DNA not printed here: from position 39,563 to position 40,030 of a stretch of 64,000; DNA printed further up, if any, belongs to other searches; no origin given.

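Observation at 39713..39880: Unannotated 55-aa LysW-like zinc-ribbon ORF, divergent from a PLP-enzyme/ATP-grasp gene pair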

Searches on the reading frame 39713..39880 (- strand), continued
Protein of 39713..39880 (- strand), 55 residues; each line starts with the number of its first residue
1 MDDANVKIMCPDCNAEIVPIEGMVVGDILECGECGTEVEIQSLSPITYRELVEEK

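Call 42: search_protein_families(library=ncbifam, proteins=[L008:8131-9567:-, L009:8178-9623:-, L010:8146-9525:-, L008:9570-10295:-, L009:9616-10302:-, L009:10305-11879:-, L009:11904-13055:-, L009:2633-4471:-, L009:75-1490:-], max_evalue=0.001)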
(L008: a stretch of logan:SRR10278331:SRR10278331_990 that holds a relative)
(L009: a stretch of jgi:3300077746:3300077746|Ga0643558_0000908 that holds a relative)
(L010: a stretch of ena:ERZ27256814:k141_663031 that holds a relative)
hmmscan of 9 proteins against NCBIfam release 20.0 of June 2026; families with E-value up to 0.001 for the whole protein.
L008:8131-9567:- (478 aa): 19 families
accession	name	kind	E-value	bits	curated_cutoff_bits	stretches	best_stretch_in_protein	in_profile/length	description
TIGR01087.1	murD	equivalog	1.2e-54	186.1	211.95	1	114-449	78-422/441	UDP-N-acetylmuramoyl-L-alanine--D-glutamate ligase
TIGR01143.1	murF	subfamily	1.6e-19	70.2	288.6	1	86-363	22-319/418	UDP-N-acetylmuramoyl-tripeptide--D-alanyl-D-alanine ligase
TIGR01082.1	murC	equivalog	5.5e-16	58.7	335.1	1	14-346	1-322/449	UDP-N-acetylmuramate--L-alanine ligase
NF053646.1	pMurD1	equivalog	4.6e-15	55.2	610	1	131-366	102-352/465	pseudomurein biosynthesis peptide ligase pMurD1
NF001126.0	PRK00139.1-4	equivalog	5.1e-15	55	373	1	137-346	103-347/486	UDP-N-acetylmuramoyl-L-alanyl-D-glutamate--2,6-diaminopimelate ligase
NF053645.1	pMurC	equivalog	1.1e-12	47.5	560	1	77-277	46-250/492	pseudomurein biosynthesis peptide ligase pMurC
TIGR01085.1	murE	subfamily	2.3e-12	46.6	257.3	1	129-346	75-337/472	UDP-N-acetylmuramyl-tripeptide synthetase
NF033197.0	F430_CfbE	equivalog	1.2e-11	44.3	250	1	136-442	97-425/430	coenzyme F430 synthase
NF001124.0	PRK00139.1-2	equivalog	3.4e-11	42.6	476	1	138-363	109-372/500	UDP-N-acetylmuramoyl-L-alanyl-D-glutamate--2,6-diaminopimelate ligase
NF053647.1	pMurD2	equivalog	1.4e-09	37.3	550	1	84-361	52-307/405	pseudomurein biosynthesis peptide ligase pMurD2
NF008896.0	PRK11929.1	equivalog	1.6e-09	36.2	1023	1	137-266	111-261/965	bifunctional UDP-N-acetylmuramoyl-L-alanyl-D-glutamate--2,6-diaminopimelate ligase MurE/UDP-N-acetylmuramoyl-tripeptide--D-alanyl-D-alanine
NF053648.1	pMurE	equivalog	1.2e-08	34.1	600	1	138-346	98-333/464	pseudomurein biosynthesis peptide ligase pMurE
NF008041.0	PRK10773.1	equivalog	1.2e-06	27.6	551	1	136-281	98-250/453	UDP-N-acetylmuramoyl-tripeptide--D-alanyl-D-alanine ligase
NF010628.0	PRK14022.1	equivalog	3.1e-05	22.9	536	0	136-346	109-346/483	UDP-N-acetylmuramoyl-L-alanyl-D-glutamate--L-lysine ligase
TIGR02068.2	cya_phycin_syn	equivalog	3.8e-05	21.9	850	0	210-283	566-639/862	cyanophycin synthetase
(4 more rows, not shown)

L009:8178-9623:- (481 aa): 27 families (the best 25 are shown)
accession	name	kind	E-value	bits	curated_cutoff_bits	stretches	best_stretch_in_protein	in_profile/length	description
TIGR01087.1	murD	equivalog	1.6e-74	251.6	211.95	1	121-463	88-423/441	UDP-N-acetylmuramoyl-L-alanine--D-glutamate ligase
NF001126.0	PRK00139.1-4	equivalog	3.7e-28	98.3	373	1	136-377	104-363/486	UDP-N-acetylmuramoyl-L-alanyl-D-glutamate--2,6-diaminopimelate ligase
TIGR01082.1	murC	equivalog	9.8e-28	97.4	335.1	1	14-375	1-336/449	UDP-N-acetylmuramate--L-alanine ligase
TIGR01085.1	murE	subfamily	8.1e-27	94.2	257.3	1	134-377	83-353/472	UDP-N-acetylmuramyl-tripeptide synthetase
TIGR01143.1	murF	subfamily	9.5e-27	94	288.6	1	124-455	62-403/418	UDP-N-acetylmuramoyl-tripeptide--D-alanyl-D-alanine ligase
NF008896.0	PRK11929.1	equivalog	1.2e-22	79.6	1023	2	205-378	678-857/965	bifunctional UDP-N-acetylmuramoyl-L-alanyl-D-glutamate--2,6-diaminopimelate ligase MurE/UDP-N-acetylmuramoyl-tripeptide--D-alanyl-D-alanine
NF001124.0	PRK00139.1-2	equivalog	2e-22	79.6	476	1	127-377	100-372/500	UDP-N-acetylmuramoyl-L-alanyl-D-glutamate--2,6-diaminopimelate ligase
NF053645.1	pMurC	equivalog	5.2e-22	78.2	560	1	91-281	59-251/492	pseudomurein biosynthesis peptide ligase pMurC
NF053647.1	pMurD2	equivalog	6.3e-22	78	550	2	137-265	100-227/405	pseudomurein biosynthesis peptide ligase pMurD2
NF053646.1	pMurD1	equivalog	8.9e-22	77.4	610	1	128-383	101-355/465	pseudomurein biosynthesis peptide ligase pMurD1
NF053648.1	pMurE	equivalog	1.1e-16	60.6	600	1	137-350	99-325/464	pseudomurein biosynthesis peptide ligase pMurE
NF001123.0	PRK00139.1-1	equivalog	2.5e-15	56.2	586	1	135-376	106-370/493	UDP-N-acetylmuramoyl-L-alanyl-D-glutamate--2,6-diaminopimelate ligase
TIGR02068.2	cya_phycin_syn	equivalog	3e-15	55.3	850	2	210-341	568-714/862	cyanophycin synthetase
NF010628.0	PRK14022.1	equivalog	1e-14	54.1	536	1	137-360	112-346/483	UDP-N-acetylmuramoyl-L-alanyl-D-glutamate--L-lysine ligase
NF008041.0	PRK10773.1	equivalog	8.4e-13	47.8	551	1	121-351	85-323/453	UDP-N-acetylmuramoyl-tripeptide--D-alanyl-D-alanine ligase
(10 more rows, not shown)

L010:8146-9525:- (459 aa): 13 families
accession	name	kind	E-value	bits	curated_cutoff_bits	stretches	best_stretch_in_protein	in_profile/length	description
TIGR01087.1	murD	equivalog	6.4e-55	187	211.95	1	66-422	75-420/441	UDP-N-acetylmuramoyl-L-alanine--D-glutamate ligase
NF008896.0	PRK11929.1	equivalog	5e-19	67.6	1023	2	139-217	172-254/965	bifunctional UDP-N-acetylmuramoyl-L-alanyl-D-glutamate--2,6-diaminopimelate ligase MurE/UDP-N-acetylmuramoyl-tripeptide--D-alanyl-D-alanine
TIGR01082.1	murC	equivalog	9.1e-18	64.6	335.1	1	64-337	69-340/449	UDP-N-acetylmuramate--L-alanine ligase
TIGR01143.1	murF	subfamily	2.3e-17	63.1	288.6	1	81-338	61-319/418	UDP-N-acetylmuramoyl-tripeptide--D-alanyl-D-alanine ligase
TIGR01085.1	murE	subfamily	8.8e-16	57.8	257.3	1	93-316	84-332/472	UDP-N-acetylmuramyl-tripeptide synthetase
NF001124.0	PRK00139.1-2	equivalog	7.9e-15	54.5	476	1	82-336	97-373/500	UDP-N-acetylmuramoyl-L-alanyl-D-glutamate--2,6-diaminopimelate ligase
NF001126.0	PRK00139.1-4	equivalog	5.5e-14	51.6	373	1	96-315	106-341/486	UDP-N-acetylmuramoyl-L-alanyl-D-glutamate--2,6-diaminopimelate ligase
NF053645.1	pMurC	equivalog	8.2e-10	38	560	1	95-212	103-226/492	pseudomurein biosynthesis peptide ligase pMurC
NF001123.0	PRK00139.1-1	equivalog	9.4e-09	34.4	586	1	97-287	110-321/493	UDP-N-acetylmuramoyl-L-alanyl-D-glutamate--2,6-diaminopimelate ligase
NF053647.1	pMurD2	equivalog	2.5e-05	23.4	550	0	95-216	100-221/405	pseudomurein biosynthesis peptide ligase pMurD2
TIGR01081.1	mpl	equivalog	3.5e-05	23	388.7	0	264-335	271-344/448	UDP-N-acetylmuramate:L-alanyl-gamma-D-glutamyl-meso-diaminopimelate ligase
NF010628.0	PRK14022.1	equivalog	5e-05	22.2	536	1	142-279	174-305/483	UDP-N-acetylmuramoyl-L-alanyl-D-glutamate--L-lysine ligase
NF008041.0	PRK10773.1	equivalog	7.2e-05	21.7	551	1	95-332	101-343/453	UDP-N-acetylmuramoyl-tripeptide--D-alanyl-D-alanine ligase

L008:9570-10295:- (241 aa): 0 families

L009:9616-10302:- (228 aa): 4 families
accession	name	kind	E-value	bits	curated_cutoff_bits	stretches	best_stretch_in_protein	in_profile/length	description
NF008096.1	PRK10838.1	equivalog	4.4e-14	52.7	186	1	107-199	69-162/189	bifunctional murein DD-endopeptidase/murein LD-carboxypeptidase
NF010495.0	PRK13914.1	equivalog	2.1e-06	27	647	1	112-190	372-450/481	invasion associated endopeptidase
NF038345.1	wall_hydro_RipC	exception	2.2e-06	27.4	425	1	121-197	266-340/362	peptidoglycan hydrolase RipC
NF033742.1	NlpC_p60_RipB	exception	6.6e-05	22.6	335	1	118-199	102-182/206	NlpC/P60 family peptidoglycan endopeptidase RipB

L009:10305-11879:- (524 aa): 62 families (the best 25 are shown)
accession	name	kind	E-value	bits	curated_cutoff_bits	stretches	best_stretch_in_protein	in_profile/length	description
NF006560.0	PRK09061.1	subfamily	4.3e-52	177.1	340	1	2-522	26-513/517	amidohydrolase family protein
NF006689.0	PRK09237.1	equivalog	2e-19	69.4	371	1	1-93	2-95/383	amidohydrolase/deacetylase family metallohydrolase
NF006839.0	PRK09357.1-4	equivalog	3.8e-16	58.7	576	1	4-63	2-61/422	dihydroorotase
NF006844.0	PRK09357.2-5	equivalog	7.9e-15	54.8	701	1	1-63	1-63/422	dihydroorotase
TIGR00857.1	pyrC_multi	subfamily_domain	3.8e-14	52.5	279.05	2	22-65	6-49/412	dihydroorotase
NF011990.0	PRK15446.2-6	subfamily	1.6e-12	46.8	233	2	432-509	320-386/390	alpha-D-ribose 1-methylphosphonate 5-triphosphate diphosphatase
NF009060.0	PRK12394.1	equivalog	1.7e-12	46.8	442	1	2-93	3-94/381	metallo-dependent hydrolase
TIGR03583.1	EF_0837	hypoth_equivalog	4.1e-12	45.8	432.15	1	3-93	2-88/365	amidohydrolase/deacetylase family metallohydrolase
NF005791.0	PRK07627.1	equivalog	1.1e-11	44.4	442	1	3-61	2-61/425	dihydroorotase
NF004839.0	PRK06189.1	equivalog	1.1e-11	44.1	631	1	1-65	2-64/451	allantoinase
NF006845.0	PRK09357.2-6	equivalog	1.3e-11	43.9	728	1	3-63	2-63/428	dihydroorotase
TIGR03121.1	one_C_dehyd_A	equivalog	1.9e-11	42.9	392.75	1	4-66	2-64/556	formylmethanofuran dehydrogenase subunit A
NF002668.0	PRK02382.1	equivalog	9.6e-11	41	452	1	10-63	12-56/436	dihydroorotase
TIGR02033.1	D-hydantoinase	equivalog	1.4e-10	40.8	393.25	1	4-66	1-66/454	dihydropyrimidinase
TIGR01178.1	ade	equivalog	3.2e-10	39.1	472.5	1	3-88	1-82/552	adenine deaminase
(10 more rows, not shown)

L009:11904-13055:- (383 aa): 0 families

L009:2633-4471:- (612 aa): 0 families

L009:75-1490:- (471 aa): 22 families
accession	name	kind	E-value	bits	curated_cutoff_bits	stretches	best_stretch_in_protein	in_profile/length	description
TIGR01082.1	murC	equivalog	2.5e-125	419.1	335.1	1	10-462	1-447/449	UDP-N-acetylmuramate--L-alanine ligase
NF011171.0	PRK14573.1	equivalog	4.1e-72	243.3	1015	1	7-465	3-445/809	bifunctional UDP-N-acetylmuramate--L-alanine ligase/D-alanine--D-alanine ligase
TIGR01081.1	mpl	equivalog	1.3e-69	235.4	388.7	1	10-396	1-385/448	UDP-N-acetylmuramate:L-alanyl-gamma-D-glutamyl-meso-diaminopimelate ligase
NF053645.1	pMurC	equivalog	6e-25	87.9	560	2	254-360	286-390/492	pseudomurein biosynthesis peptide ligase pMurC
TIGR01087.1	murD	equivalog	4.4e-24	85.3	211.95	1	11-356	2-336/441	UDP-N-acetylmuramoyl-L-alanine--D-glutamate ligase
NF001126.0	PRK00139.1-4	equivalog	3.4e-22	78.6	373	1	186-368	195-374/486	UDP-N-acetylmuramoyl-L-alanyl-D-glutamate--2,6-diaminopimelate ligase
NF008896.0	PRK11929.1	equivalog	7.2e-21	73.7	1023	1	179-368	196-391/965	bifunctional UDP-N-acetylmuramoyl-L-alanyl-D-glutamate--2,6-diaminopimelate ligase MurE/UDP-N-acetylmuramoyl-tripeptide--D-alanyl-D-alanine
NF001124.0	PRK00139.1-2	equivalog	1.4e-20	73.6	476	1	178-368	192-383/500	UDP-N-acetylmuramoyl-L-alanyl-D-glutamate--2,6-diaminopimelate ligase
TIGR01143.1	murF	subfamily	2.6e-20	72.8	288.6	1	183-367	148-330/418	UDP-N-acetylmuramoyl-tripeptide--D-alanyl-D-alanine ligase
TIGR01085.1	murE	subfamily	3.7e-20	72.3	257.3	1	180-368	173-364/472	UDP-N-acetylmuramyl-tripeptide synthetase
NF053648.1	pMurE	equivalog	6.7e-16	58.1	600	1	183-368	188-360/464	pseudomurein biosynthesis peptide ligase pMurE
NF001123.0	PRK00139.1-1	equivalog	3.6e-15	55.6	586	1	177-368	189-382/493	UDP-N-acetylmuramoyl-L-alanyl-D-glutamate--2,6-diaminopimelate ligase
NF010628.0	PRK14022.1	equivalog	2.8e-09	36.2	536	1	235-365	250-370/483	UDP-N-acetylmuramoyl-L-alanyl-D-glutamate--L-lysine ligase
NF033197.0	F430_CfbE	equivalog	1.6e-08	33.9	250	0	273-352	253-333/430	coenzyme F430 synthase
NF008897.0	PRK11930.1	equivalog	3.8e-08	31.8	804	1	183-363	181-360/822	bifunctional UDP-N-acetylmuramoyl-tripeptide:D-alanyl-D-alanine ligase/alanine racemase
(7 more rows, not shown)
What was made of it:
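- On MurD (for the Mur ligase adjacent to the ribbon gene in other lineages): Call 42: L009 scores 251.6 bits (cut-off 211.95), L008 186.1 and L010 187.0.
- (5) MurD link: the adjacent Mur ligase scores best as MurD (TIGR01087 at 186, 252 and 187 bits; call 42) and travels with the module outside dcw.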

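Call 53: find_related_loci(query=A5, collection=genome_contigs, flank=8000)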
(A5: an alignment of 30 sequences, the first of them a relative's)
Query A5 (58 aa) in genome_contigs; peptide patterns used: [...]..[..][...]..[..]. (x = any residue, [..] = any of these).
103 stretches matched a pattern; 13 encode a relative of the query (tblastn E <= 1e-3); 13 distinct loci.
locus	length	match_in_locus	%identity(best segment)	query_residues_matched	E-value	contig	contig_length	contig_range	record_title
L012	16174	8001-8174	100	1-58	2e-34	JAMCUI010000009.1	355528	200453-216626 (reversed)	MAG: Patescibacteria group bacterium isolate FK_Sedi_A_Bin.134 NODE_13_length_355528_cov_13.8818, whole genome shotgun s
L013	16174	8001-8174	86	1-58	7e-30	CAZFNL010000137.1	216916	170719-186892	MAG TPA_asm: uncultured Gammaproteobacteria bacterium isolate SRP271791_co1_7 genome assembly, contig: k141_45435, whole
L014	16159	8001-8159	58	6-58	3e-16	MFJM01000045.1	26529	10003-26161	MAG: Candidatus Gottesmanbacteria bacterium RIFCSPHIGHO2_02_FULL_39_14 rifcsphigho2_02_scaffold_4993, whole genome shotg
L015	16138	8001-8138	61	13-58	3e-15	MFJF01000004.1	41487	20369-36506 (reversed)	MAG: Candidatus Gottesmanbacteria bacterium RIFCSPHIGHO2_01_FULL_40_15 rifcsphigho2_01_scaffold_1383, whole genome shotg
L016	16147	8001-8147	47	10-58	3e-13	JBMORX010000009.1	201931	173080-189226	MAG: Patescibacteria group bacterium isolate Betzabe_MAG191 MAG191_9, whole genome shotgun sequence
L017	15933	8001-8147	53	10-58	8e-13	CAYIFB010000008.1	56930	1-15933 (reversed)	MAG TPA_asm: uncultured Gammaproteobacteria bacterium isolate ERP119705_co19_135 genome assembly, contig: NODE_284_lengt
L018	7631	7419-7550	36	9-52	1e-5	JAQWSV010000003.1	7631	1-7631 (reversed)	MAG: Woeseiaceae bacterium isolate cluster2_bin.67 k141_946060, whole genome shotgun sequence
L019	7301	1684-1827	38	12-57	2e-5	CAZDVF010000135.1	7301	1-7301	MAG TPA_asm: uncultured bacterium isolate binchicken_co256_218 genome assembly, contig: NODE_30135_length_7301_cov_4.129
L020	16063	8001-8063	54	13-40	3e-5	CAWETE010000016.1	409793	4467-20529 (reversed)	MAG: uncultured Solirubrobacteraceae bacterium isolate MFD09212.bin.1.130 genome assembly, contig: contig_9689, whole ge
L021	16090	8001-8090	38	4-40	2e-5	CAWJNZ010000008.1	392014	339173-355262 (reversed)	MAG: uncultured Solirubrobacteraceae bacterium isolate MFD02840.bin.2.62 genome assembly, contig: contig_67589, whole ge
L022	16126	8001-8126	33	12-51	8e-5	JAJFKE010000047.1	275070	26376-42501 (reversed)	MAG: Gammaproteobacteria bacterium isolate OFTM290 OFTM290_46, whole genome shotgun sequence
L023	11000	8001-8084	43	13-40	1e-4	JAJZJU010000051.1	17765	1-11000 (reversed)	MAG: bacterium isolate LSA5.bin69 NODE_4639_length_17765_cov_4.874419, whole genome shotgun sequence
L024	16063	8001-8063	46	13-40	1e-4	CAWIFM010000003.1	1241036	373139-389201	MAG: uncultured Solirubrobacteraceae bacterium isolate MFD03602.bin.1.61 genome assembly, contig: contig_3320, whole gen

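Call 60: predict_structure(alignment_id=A1)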
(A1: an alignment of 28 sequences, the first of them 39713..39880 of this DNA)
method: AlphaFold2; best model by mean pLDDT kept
length: 55 residues; sequences in the alignment: 28
mean_pLDDT: 81.7   pTM: 0.59
mean pLDDT of the five models: 81.7, 81.5, 81.3, 80.9, 80.1
residues with pLDDT >= 90: 11; 70-90: 36; 50-70: 5; < 50: 3
segments of 3 or more residues with pLDDT < 50: 1-3
pLDDT, mean of each block of 10 residues (from residue 1): 65 86 86 90 87 73
secondary structure, 60 per line:
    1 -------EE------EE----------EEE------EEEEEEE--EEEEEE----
elements in order: E28-30 E37-43 E46-51
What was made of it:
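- On Pfam PF21344 Zn_ribbon_LysW (LysW-like globular domain): The AF2 model has pLDDT 81.7 (call 60).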

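Call 63: fold_search(model_id=the predicted structure, library=pdb)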
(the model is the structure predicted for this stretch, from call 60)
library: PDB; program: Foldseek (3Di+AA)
matches with E <= 10: 156; with E <= 0.001: 0
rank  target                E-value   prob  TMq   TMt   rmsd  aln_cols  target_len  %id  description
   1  3wwn_B                2.9e-03  1.00  0.68  0.69   1.8        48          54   33  Crystal structure of LysZ from Thermus thermophilus complex with LysW (released 2014-11-19)
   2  3wwl                  6.3e-03  1.00  0.69  0.70   2.0        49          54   33  Crystal structure of lysine biosynthetic amino acid carrier protein LysW from Thermus thermophilus conjugated with alpha (released 2014-11-19)
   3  5eio_C                1.0e-02  1.00  0.69  0.80   1.6        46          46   30  Crystal structure of LysY from Thermus thermophilus complexed with NADP+ and LysW-gamma-aminoadipic semialdehyde (released 2016-03-23)
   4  5k2m_F                2.2e-02  1.00  0.65  0.67   2.5        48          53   42  Bifunctional LysX/ArgX from Thermococcus kodakarensis with LysW-gamma-AAA (released 2016-09-07)
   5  5k2m_E                2.8e-02  1.00  0.64  0.67   2.7        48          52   42  Bifunctional LysX/ArgX from Thermococcus kodakarensis with LysW-gamma-AAA (released 2016-09-07)
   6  3vpb_E                1.1e-01  1.00  0.69  0.68   2.5        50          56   24  ArgX from Sulfolobus tokodaii complexed with LysW/Glu/ADP/Mg/Zn/Sulfate (released 2013-02-27)
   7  9egw_A                1.1e+00  0.72  0.48  0.32   2.2        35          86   26  HOIL-1 RING2 domain bound to ubiquitin-maltose (maltose not modelled) (released 2024-12-11)
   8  9qm9_A                1.2e+00  0.35  0.49  0.38   6.8        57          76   19  TMEM55B tandem RING-like domains in complex with RILPL1 C-terminal peptide (released 2025-08-20)
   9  6hko_I                1.8e+00  0.33  0.43  0.37   4.7        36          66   25  Yeast RNA polymerase I elongation complex bound to nucleotide analog GMPCPP (released 2019-04-03)
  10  9egv_B                1.9e+00  0.57  0.48  0.34   1.6        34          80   26  HOIL-1 RING2 domain bound to ubiquitin (released 2024-12-11)
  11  9egv_A                1.9e+00  0.51  0.46  0.31   2.2        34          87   26  HOIL-1 RING2 domain bound to ubiquitin (released 2024-12-11)
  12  7nkq_A                2.1e+00  0.35  0.52  0.31   3.9        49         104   14  Mycobacterium smegmatis ATP synthase b-delta state 3 (released 2021-10-27)
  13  8v42_A                2.2e+00  0.35  0.45  0.09   4.0        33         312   12  Structure of Human Vaccinia-related Kinase 1 (VRK1) Bound to ACH000400 (released 2024-09-04)
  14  8oqh_B                2.2e+00  0.12  0.40  0.30   9.9        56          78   16  Structure of the cytosolic domain of lysosome-associated TMEM55B (released 2023-11-29)
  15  4ljp_A                2.7e+00  0.35  0.46  0.13   2.0        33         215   21  Structure of an active ligase (HOIP-H889A)/ubiquitin transfer complex (released 2013-10-16)
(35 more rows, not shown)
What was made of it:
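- On Pfam PF21344 Zn_ribbon_LysW (LysW-like globular domain): Foldseek ranks 1-6 are all LysW chains, with probability 1.00, TM 0.64-0.69 and rmsd 1.6-2.7 A (call 63).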

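Call 66: find_encoding_contigs(protein=P0481, flank=6000, max_places=1)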
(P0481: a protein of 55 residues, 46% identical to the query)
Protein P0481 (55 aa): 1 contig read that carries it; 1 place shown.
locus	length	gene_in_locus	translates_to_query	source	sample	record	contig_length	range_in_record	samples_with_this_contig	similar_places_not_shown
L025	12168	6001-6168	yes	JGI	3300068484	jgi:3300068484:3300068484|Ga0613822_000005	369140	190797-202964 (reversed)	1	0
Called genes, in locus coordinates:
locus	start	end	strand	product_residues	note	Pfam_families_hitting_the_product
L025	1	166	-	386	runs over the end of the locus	PF00091:Tubulin, PF12327:FtsZ_C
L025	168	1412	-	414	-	PF11104:PilM_2 (faint), PF02491:SHS2_FTSA, PF06723:MreB_Mbl (weak), PF14450:FtsA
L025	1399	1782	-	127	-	-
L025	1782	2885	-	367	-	PF03033:Glyco_transf_28, PF04101:Glyco_tran_28_C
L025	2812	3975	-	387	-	PF01098:FTSW_RODA_SPOVE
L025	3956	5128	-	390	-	PF02655:ATP-grasp_3 (faint), PF14397:ATPgrasp_ST (faint)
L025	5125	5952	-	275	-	PF00291:PALP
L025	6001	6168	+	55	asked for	PF26408:DUF8106 (faint), PF24463:DUF7577 (faint), PF21344:Zn_ribbon_LysW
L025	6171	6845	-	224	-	-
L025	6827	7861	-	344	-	PF00953:Glycos_transf_4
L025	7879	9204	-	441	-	PF00275:EPSP_synthase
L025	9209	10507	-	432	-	PF01225:Mur_ligase (weak), PF08245:Mur_ligase_M (weak), PF02875:Mur_ligase_C (weak)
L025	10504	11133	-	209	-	-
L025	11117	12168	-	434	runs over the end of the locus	PF08245:Mur_ligase_M, PF02875:Mur_ligase_C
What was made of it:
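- A member ending ...IEQK sits in an intact module (call 66), so the terminal Lys is the constant, not the penultimate Glu.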
